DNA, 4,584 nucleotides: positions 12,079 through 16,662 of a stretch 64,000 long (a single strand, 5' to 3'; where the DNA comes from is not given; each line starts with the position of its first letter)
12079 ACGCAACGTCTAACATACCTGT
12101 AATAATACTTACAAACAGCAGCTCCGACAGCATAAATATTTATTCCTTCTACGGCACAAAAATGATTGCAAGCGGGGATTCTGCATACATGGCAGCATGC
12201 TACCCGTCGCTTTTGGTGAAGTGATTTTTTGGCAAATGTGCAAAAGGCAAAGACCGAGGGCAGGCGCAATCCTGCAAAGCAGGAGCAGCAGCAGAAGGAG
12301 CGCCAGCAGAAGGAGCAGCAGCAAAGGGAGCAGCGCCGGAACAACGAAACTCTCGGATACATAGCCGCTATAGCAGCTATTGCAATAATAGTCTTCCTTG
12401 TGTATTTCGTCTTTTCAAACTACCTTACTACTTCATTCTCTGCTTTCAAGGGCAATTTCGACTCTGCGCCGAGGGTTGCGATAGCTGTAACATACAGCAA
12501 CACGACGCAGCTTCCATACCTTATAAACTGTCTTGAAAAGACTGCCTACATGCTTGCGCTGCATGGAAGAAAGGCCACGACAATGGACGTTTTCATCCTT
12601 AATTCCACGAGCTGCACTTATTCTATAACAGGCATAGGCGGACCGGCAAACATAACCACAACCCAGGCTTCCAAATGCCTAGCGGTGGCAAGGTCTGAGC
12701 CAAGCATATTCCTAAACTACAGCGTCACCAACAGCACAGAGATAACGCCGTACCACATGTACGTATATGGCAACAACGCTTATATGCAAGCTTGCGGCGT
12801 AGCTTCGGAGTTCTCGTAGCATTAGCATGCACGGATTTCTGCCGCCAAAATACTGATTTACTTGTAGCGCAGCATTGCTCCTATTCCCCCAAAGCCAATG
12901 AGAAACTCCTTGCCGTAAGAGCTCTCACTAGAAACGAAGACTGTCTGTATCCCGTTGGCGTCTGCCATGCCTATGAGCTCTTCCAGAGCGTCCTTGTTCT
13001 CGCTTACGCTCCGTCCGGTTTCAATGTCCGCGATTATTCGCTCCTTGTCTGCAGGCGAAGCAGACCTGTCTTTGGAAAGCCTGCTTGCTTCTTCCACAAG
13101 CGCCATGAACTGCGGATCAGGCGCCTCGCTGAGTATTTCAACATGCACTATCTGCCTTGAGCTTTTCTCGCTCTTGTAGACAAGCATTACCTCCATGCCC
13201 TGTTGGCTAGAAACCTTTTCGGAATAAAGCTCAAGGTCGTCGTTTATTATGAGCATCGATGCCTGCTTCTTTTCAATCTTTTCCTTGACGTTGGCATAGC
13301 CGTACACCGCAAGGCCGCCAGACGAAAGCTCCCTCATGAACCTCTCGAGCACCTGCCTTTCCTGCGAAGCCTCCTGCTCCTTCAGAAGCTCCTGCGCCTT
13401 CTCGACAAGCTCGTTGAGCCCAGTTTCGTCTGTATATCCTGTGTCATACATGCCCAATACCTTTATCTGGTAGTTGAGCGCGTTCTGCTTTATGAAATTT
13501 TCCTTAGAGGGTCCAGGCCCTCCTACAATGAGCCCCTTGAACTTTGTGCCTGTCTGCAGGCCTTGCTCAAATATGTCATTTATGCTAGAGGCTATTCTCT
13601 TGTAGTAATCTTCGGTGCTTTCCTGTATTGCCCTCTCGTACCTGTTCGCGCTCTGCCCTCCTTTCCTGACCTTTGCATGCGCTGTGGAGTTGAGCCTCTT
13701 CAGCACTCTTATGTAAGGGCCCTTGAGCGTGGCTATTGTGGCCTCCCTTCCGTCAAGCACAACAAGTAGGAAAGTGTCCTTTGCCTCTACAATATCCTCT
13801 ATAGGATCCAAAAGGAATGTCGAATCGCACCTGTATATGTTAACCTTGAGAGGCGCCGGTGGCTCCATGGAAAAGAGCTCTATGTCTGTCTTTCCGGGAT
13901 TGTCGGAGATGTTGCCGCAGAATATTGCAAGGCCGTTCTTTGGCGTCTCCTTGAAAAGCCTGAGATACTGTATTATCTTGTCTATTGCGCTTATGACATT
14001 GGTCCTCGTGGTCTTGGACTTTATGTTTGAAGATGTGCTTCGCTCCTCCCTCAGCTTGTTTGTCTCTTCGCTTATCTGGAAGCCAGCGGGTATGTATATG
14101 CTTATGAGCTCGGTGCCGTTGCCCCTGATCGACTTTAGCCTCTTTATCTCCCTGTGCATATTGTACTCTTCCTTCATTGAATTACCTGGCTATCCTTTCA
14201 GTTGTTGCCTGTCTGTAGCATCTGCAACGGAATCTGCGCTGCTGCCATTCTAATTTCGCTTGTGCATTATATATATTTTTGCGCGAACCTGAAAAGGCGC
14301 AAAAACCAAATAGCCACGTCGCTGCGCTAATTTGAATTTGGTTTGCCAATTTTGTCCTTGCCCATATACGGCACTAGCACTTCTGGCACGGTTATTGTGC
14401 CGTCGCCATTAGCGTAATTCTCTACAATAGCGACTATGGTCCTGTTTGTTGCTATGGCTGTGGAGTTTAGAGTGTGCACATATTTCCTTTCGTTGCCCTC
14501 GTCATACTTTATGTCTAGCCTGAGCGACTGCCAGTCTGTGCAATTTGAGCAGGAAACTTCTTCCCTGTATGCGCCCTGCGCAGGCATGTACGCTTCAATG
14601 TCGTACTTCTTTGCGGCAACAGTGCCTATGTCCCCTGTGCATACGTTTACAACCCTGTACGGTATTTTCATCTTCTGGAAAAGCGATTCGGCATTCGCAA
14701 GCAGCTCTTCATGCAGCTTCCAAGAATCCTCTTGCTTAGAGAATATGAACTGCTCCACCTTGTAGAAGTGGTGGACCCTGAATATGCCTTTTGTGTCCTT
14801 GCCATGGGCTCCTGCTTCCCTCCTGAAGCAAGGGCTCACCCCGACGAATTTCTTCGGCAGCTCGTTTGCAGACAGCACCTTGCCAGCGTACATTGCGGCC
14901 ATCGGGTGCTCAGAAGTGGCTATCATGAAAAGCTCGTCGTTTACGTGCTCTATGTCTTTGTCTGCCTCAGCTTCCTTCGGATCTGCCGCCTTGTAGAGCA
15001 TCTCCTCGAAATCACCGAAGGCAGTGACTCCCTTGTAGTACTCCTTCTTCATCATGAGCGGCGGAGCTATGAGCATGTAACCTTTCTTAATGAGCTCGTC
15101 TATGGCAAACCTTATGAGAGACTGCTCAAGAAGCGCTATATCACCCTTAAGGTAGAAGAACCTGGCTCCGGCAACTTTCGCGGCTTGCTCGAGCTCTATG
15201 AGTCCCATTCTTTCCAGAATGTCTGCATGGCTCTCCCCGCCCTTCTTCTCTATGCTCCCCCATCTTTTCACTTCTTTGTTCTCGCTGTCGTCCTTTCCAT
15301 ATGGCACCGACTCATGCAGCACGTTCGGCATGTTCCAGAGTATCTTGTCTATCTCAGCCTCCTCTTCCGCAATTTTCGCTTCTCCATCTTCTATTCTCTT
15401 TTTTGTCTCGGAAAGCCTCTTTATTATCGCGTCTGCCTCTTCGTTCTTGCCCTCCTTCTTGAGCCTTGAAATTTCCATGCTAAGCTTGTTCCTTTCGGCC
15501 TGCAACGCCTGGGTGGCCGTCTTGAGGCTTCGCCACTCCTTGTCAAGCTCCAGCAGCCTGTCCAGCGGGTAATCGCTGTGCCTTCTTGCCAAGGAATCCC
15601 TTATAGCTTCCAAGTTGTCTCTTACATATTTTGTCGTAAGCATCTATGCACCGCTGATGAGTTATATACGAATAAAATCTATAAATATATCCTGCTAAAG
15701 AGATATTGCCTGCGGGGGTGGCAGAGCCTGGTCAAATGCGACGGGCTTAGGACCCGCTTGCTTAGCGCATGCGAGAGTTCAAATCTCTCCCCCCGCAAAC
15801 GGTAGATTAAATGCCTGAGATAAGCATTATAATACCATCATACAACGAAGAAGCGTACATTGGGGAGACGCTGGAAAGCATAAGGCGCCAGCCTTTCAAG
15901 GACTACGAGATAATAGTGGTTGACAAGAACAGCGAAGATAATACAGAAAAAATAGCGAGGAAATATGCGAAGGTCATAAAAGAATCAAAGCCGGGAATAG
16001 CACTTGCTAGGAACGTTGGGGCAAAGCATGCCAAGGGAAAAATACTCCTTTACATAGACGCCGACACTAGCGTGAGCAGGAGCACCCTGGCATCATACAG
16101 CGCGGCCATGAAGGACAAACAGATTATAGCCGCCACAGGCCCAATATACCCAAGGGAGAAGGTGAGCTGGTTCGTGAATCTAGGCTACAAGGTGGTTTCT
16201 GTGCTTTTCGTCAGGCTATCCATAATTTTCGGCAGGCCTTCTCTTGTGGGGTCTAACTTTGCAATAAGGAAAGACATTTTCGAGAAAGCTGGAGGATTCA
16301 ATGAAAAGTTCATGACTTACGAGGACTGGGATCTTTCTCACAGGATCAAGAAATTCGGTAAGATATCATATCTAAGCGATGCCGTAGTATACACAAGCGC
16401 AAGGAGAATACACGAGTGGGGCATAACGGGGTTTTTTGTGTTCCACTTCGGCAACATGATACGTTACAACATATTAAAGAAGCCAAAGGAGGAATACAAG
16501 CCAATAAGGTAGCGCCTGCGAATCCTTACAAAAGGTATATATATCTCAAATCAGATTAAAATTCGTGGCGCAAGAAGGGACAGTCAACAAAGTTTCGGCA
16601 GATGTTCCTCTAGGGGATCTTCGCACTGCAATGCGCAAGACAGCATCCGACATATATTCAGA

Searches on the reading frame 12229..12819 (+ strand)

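Call 30: search_protein_families(library=pfam, proteins=[window:12229-12819:+], max_evalue=0.001)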
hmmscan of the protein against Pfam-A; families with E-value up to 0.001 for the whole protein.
window:12229-12819:+ (196 aa): 0 families

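Call 33: search_protein_families(library=pfam, proteins=[window:12229-12819:+], max_evalue=5)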
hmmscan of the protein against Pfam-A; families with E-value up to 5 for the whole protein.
window:12229-12819:+ (196 aa): 13 families
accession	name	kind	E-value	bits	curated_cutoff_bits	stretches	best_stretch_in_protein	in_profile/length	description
PF06024.17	Orf78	-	0.0016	19.1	29.4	1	11-63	35-87/101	Orf78 (ac78)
PF20185.3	DUF6548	-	0.0021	18.3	27.3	1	9-61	106-161/164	Family of unknown function (DUF6548)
PF06682.17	SARAF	-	0.0059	16.8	30.8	1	10-65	128-183/333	SOCE-associated regulatory factor of calcium homoeostasis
PF06653.16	Claudin_3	-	0.0061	17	28.7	1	34-69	125-159/163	Tight junction protein, Claudin-like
PF04114.19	Gaa1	-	0.0079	15.8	28.6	1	20-135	279-390/497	Gaa1-like, GPI transamidase component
PF11674.13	DUF3270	-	0.01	16.4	25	1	18-73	13-68/86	Protein of unknown function (DUF3270)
PF08690.15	GET2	-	0.016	15.3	25.5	1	5-72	146-214/309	GET complex subunit GET2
PF15012.11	DUF4519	-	0.023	15.3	27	1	19-63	7-51/56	Domain of unknown function (DUF4519)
PF15957.10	Comm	-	0.044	14.5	27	1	47-91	13-41/110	Commissureless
PF02388.22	FemAB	-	0.046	13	24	1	3-77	257-331/406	FemAB family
PF14283.11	CD1107-like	-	0.048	14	26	1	4-57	98-148/158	Mobile element protein CD1107-like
PF09451.16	ATG27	-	0.087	13.1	27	1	26-68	176-218/261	Autophagy-related protein 27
PF19297.4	QcrA_N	-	0.11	12.3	27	1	23-65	37-79/222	QcrA subunit N-terminal region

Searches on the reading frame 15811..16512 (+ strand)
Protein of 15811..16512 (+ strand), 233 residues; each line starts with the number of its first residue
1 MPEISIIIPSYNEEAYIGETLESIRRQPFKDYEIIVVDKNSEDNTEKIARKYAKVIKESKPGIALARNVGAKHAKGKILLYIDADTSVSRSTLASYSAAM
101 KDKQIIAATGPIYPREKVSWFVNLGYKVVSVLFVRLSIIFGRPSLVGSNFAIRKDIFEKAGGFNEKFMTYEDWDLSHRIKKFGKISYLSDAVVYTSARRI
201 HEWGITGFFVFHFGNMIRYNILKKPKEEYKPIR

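Call 30: search_protein_families(library=pfam, proteins=[window:15811-16512:+], max_evalue=0.001)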
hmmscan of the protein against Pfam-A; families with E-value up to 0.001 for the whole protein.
window:15811-16512:+ (233 aa): 6 families
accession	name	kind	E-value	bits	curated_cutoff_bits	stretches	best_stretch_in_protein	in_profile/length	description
PF00535.33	Glycos_transf_2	-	4.4e-31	108.5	23.3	1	5-159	1-166/168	Glycosyl transferase family 2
PF13641.12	Glyco_tranf_2_3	-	2.3e-18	67.5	27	1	2-197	1-213/230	Glycosyltransferase like family 2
PF10111.15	Glyco_tranf_2_2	-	2.6e-17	63.7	27.3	1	5-184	1-204/276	Glycosyltransferase like family 2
PF13632.12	Glyco_trans_2_3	-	7e-12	46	27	1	79-196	2-124/198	Glycosyl transferase family group 2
PF13506.12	Glyco_transf_21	-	4e-06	26.8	21.7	1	71-198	26-157/174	Glycosyl transferase family 21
PF02709.20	Glyco_transf_7C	-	0.00013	22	23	1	141-181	15-57/78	N-terminal domain of galactosyltransferase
